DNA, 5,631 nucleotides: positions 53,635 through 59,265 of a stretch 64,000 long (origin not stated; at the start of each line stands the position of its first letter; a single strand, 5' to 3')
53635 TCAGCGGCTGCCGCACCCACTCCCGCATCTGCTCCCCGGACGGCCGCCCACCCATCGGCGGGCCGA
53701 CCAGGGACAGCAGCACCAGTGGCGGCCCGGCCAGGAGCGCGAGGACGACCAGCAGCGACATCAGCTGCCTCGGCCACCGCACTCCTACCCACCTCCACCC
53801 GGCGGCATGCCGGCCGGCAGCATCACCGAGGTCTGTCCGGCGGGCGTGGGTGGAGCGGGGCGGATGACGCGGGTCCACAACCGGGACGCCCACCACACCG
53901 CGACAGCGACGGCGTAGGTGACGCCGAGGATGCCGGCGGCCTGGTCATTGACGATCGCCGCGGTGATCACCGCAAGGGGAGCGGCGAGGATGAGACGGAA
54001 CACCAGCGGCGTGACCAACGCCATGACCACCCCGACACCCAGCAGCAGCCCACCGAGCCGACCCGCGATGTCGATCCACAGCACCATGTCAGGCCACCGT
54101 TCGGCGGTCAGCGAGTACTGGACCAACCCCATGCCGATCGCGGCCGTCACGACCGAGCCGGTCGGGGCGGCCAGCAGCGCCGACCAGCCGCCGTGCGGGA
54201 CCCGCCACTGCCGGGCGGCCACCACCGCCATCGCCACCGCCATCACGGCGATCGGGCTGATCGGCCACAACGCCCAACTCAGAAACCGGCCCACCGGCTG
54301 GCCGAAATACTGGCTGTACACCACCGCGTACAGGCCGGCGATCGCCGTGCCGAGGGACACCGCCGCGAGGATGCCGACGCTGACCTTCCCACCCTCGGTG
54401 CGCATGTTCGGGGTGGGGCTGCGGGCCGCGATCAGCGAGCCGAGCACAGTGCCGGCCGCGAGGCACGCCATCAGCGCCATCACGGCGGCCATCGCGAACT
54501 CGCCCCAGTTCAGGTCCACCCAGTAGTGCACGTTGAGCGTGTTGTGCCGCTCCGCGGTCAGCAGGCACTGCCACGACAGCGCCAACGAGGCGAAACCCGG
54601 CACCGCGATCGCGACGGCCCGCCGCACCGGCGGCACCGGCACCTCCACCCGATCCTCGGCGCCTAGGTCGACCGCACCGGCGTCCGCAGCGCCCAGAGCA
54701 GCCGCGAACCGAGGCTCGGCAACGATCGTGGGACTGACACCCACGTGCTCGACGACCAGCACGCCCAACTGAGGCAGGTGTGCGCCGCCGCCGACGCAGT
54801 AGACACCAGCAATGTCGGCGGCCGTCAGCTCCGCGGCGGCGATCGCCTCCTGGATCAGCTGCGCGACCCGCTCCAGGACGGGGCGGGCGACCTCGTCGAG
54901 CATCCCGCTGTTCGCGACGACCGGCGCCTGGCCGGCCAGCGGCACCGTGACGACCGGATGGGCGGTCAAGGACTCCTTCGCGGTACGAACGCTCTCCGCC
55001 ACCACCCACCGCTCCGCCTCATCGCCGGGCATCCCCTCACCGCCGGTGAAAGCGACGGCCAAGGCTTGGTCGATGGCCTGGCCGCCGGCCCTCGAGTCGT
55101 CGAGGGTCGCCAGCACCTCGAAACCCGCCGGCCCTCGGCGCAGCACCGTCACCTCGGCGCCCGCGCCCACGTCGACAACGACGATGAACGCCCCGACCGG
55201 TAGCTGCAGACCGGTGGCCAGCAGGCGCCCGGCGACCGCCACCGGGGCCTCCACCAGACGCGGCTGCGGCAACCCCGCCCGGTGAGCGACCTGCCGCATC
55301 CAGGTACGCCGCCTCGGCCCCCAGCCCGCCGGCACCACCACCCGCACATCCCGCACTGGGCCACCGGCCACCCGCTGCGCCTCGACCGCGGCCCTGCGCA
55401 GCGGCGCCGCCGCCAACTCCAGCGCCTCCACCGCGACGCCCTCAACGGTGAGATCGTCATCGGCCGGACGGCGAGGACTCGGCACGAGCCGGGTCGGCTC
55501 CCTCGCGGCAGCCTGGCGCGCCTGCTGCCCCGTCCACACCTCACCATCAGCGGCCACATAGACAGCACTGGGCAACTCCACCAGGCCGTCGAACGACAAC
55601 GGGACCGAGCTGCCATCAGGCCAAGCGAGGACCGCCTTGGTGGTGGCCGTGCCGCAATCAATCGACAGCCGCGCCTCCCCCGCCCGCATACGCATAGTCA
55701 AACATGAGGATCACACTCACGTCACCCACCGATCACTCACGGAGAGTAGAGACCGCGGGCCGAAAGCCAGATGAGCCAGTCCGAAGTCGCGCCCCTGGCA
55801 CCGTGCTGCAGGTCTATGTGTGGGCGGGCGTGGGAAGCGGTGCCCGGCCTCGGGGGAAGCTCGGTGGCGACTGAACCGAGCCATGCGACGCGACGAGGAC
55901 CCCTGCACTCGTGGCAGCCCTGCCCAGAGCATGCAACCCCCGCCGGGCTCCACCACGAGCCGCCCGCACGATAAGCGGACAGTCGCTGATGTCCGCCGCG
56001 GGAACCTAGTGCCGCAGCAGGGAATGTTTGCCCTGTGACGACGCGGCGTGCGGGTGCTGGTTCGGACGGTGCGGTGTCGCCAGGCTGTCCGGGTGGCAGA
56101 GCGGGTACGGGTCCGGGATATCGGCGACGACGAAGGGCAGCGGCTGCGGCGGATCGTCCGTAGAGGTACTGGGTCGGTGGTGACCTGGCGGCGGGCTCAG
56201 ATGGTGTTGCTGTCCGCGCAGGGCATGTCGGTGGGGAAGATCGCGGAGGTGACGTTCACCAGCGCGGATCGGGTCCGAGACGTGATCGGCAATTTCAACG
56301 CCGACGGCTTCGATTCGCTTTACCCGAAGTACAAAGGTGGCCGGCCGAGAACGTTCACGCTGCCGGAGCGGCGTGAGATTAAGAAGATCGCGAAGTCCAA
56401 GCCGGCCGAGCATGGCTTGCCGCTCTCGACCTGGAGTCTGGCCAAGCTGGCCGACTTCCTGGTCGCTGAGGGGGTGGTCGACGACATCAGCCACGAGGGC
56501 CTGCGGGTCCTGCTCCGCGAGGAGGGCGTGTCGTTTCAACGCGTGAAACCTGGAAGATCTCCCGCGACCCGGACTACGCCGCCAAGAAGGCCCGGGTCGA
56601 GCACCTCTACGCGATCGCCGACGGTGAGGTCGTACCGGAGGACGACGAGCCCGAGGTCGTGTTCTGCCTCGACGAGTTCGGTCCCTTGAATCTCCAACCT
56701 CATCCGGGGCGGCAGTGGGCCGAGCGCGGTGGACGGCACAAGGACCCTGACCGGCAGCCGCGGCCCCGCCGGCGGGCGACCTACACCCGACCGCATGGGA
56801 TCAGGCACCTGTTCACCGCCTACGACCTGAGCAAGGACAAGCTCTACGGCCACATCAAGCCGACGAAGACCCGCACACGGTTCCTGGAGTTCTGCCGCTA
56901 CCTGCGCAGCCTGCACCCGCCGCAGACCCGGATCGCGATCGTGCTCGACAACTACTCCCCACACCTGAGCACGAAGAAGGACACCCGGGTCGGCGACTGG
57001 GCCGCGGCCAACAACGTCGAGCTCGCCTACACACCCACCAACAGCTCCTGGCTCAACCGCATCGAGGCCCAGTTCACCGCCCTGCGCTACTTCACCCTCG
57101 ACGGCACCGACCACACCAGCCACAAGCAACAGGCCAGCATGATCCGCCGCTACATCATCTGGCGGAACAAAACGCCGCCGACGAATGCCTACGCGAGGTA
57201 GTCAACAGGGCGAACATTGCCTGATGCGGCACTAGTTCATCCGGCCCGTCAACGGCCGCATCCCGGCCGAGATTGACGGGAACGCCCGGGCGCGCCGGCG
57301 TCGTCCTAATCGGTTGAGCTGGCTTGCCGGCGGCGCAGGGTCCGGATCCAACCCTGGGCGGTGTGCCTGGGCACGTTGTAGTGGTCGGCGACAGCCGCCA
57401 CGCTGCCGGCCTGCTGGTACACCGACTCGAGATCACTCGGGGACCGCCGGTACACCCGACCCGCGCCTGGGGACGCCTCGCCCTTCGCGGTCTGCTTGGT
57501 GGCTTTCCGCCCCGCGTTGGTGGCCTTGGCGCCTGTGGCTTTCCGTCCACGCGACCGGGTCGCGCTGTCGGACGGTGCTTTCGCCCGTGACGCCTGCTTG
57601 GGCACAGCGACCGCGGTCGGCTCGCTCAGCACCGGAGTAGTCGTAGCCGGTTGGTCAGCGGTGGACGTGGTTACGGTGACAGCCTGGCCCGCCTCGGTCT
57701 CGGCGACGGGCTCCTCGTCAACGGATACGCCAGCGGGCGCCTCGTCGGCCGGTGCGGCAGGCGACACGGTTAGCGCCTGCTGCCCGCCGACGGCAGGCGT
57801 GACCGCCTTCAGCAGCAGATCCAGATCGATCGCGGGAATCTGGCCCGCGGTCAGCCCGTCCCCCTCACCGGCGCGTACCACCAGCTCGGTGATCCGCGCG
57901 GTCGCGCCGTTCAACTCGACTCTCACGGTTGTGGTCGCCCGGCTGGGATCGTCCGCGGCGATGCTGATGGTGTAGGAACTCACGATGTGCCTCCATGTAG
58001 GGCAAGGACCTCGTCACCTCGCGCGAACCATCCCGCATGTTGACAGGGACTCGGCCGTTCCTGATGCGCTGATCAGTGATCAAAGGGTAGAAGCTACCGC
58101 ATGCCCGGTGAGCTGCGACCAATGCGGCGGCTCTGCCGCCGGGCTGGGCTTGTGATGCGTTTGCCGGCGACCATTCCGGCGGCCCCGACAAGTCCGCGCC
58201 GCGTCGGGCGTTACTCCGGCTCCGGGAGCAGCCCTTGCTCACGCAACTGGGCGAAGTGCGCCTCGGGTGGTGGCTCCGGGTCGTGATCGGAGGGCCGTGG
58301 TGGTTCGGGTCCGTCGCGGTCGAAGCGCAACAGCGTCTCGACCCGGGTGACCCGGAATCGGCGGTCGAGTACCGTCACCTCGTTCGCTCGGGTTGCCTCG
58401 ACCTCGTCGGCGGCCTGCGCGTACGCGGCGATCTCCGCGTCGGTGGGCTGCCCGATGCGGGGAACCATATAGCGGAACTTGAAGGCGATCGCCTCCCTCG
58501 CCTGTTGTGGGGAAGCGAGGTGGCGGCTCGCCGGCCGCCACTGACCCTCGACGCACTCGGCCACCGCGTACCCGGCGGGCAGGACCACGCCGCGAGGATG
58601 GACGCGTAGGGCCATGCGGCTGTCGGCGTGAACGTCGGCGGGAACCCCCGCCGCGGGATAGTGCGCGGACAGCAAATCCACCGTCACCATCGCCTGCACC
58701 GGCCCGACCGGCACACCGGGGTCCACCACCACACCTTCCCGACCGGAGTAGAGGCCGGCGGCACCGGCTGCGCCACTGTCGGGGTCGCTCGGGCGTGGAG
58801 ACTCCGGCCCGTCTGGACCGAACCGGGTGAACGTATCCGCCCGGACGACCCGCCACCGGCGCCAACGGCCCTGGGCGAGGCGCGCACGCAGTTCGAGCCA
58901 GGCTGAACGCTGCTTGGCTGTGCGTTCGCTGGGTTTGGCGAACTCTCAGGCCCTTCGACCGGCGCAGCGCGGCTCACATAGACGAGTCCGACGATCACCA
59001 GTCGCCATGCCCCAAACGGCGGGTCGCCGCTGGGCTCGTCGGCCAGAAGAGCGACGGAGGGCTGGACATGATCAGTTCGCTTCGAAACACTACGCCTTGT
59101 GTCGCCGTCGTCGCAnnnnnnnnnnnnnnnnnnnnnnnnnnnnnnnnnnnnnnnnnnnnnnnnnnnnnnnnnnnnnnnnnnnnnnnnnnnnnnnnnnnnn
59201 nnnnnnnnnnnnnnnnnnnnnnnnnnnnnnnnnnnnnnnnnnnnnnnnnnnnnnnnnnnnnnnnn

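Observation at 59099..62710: Three-gene ABC-three-component (ABC-3C)-like conflict system: nuclease effector + middle component + DUF3732-type SMC-like ATPase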

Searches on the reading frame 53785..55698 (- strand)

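Call 25: search_protein_families(library=pfam, proteins=[window:53785-55698:-], max_evalue=0.01)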
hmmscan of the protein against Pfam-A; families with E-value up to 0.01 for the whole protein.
window:53785-55698:- (637 aa): 2 families
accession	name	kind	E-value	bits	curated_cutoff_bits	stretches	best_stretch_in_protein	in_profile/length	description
PF00012.26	HSP70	-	7.4e-20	71.1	20.6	1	81-350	99-381/599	Hsp70 protein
PF06723.19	MreB_Mbl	-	3.8e-05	23.1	27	0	264-339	239-317/327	MreB/Mbl protein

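Call 36: search_protein_families(library=padloc, proteins=[window:53785-55698:-], max_evalue=0.001)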
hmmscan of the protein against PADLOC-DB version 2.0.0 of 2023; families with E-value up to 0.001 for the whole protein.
window:53785-55698:- (637 aa): 1 family
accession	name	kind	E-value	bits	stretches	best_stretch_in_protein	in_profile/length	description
PDLC04731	PDC-M61B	-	1.2e-05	22.3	0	149-257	329-447/588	-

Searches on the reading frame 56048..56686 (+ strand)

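Call 25: search_protein_families(library=pfam, proteins=[window:56048-56686:+], max_evalue=0.01)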
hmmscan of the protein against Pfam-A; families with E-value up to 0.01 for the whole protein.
window:56048-56686:+ (213 aa): 4 families
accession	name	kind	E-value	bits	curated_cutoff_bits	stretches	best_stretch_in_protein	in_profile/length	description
PF13565.12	HTH_32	-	7.3e-13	49.3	33.7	1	76-155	2-72/73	Homeodomain-like domain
PF13551.12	HTH_29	-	7.4e-09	36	28.1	1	49-108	1-61/64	Winged helix-turn helix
PF13518.12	HTH_28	-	7.1e-08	32.8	25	1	48-100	1-51/52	Helix-turn-helix domain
PF13384.12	HTH_23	-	1.4e-07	31.5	24.6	1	47-91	5-49/50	Homeodomain-like domain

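Call 58: search_protein_families(library=ncbifam, proteins=[window:56048-56686:+], max_evalue=0.01)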
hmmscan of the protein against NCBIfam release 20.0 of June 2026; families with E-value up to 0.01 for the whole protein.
window:56048-56686:+ (213 aa): 2 families
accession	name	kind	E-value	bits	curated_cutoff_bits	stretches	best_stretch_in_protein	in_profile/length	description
NF033545.0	transpos_IS630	equivalog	4.9e-18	65.6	100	1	48-170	1-119/299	IS630 family transposase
NF033577.2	transpos_IS481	equivalog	0.0035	16.9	224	1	49-172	2-119/284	IS481 family transposase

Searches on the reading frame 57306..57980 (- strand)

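Call 25: search_protein_families(library=pfam, proteins=[window:57306-57980:-], max_evalue=0.01)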
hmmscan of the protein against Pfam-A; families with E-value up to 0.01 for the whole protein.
window:57306-57980:- (224 aa): 1 family
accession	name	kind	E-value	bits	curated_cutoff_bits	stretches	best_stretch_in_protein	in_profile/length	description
PF13384.12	HTH_23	-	0.0071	16.6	24.6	0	190-216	16-42/50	Homeodomain-like domain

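Call 36: search_protein_families(library=padloc, proteins=[window:57306-57980:-], max_evalue=0.001)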
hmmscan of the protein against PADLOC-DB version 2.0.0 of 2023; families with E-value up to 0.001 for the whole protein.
window:57306-57980:- (224 aa): 0 families

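Call 58: search_protein_families(library=ncbifam, proteins=[window:57306-57980:-], max_evalue=0.01)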
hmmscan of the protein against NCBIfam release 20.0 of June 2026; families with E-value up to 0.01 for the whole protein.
window:57306-57980:- (224 aa): 0 families

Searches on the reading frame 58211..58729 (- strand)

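Call 25: search_protein_families(library=pfam, proteins=[window:58211-58729:-], max_evalue=0.01)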
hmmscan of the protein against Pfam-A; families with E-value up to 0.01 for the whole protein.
window:58211-58729:- (172 aa): 1 family
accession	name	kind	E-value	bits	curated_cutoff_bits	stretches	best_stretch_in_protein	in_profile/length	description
PF19379.4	DUF5954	-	2.4e-52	178.5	22.8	1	2-151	145-297/297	Family of unknown function (DUF5954)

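Call 36: search_protein_families(library=padloc, proteins=[window:58211-58729:-], max_evalue=0.001)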
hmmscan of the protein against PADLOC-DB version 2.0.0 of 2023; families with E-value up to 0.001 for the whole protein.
window:58211-58729:- (172 aa): 0 families

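Call 58: search_protein_families(library=ncbifam, proteins=[window:58211-58729:-], max_evalue=0.01)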
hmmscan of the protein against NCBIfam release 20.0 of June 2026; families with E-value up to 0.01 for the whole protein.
window:58211-58729:- (172 aa): 0 families

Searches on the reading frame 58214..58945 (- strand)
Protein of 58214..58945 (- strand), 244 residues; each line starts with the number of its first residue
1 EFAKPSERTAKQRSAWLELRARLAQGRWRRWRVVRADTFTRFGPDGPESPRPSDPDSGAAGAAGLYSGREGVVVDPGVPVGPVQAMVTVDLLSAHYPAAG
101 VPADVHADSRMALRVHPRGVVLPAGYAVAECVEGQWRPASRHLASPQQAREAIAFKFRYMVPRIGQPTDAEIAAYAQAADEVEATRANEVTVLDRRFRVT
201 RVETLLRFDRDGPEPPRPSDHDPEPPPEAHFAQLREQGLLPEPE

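Call 71: search_protein_families(library=pfam, proteins=[window:58214-58945:-], max_evalue=1)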
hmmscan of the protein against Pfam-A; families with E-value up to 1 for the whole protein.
window:58214-58945:- (244 aa): 1 family
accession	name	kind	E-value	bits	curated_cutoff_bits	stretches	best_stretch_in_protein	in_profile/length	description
PF19379.4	DUF5954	-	1.6e-68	231.6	22.8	1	29-223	99-297/297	Family of unknown function (DUF5954)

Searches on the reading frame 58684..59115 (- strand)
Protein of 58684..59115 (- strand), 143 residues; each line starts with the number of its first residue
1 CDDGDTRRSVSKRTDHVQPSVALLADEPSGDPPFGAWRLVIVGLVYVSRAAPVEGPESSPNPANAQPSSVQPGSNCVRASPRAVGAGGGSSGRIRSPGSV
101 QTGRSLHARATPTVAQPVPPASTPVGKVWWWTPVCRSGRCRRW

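Call 25: search_protein_families(library=pfam, proteins=[window:58684-59115:-], max_evalue=0.01)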
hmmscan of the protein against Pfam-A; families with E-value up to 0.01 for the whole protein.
window:58684-59115:- (143 aa): 0 families

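Call 71: search_protein_families(library=pfam, proteins=[window:58684-59115:-], max_evalue=1)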
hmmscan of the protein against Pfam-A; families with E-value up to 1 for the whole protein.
window:58684-59115:- (143 aa): 0 families
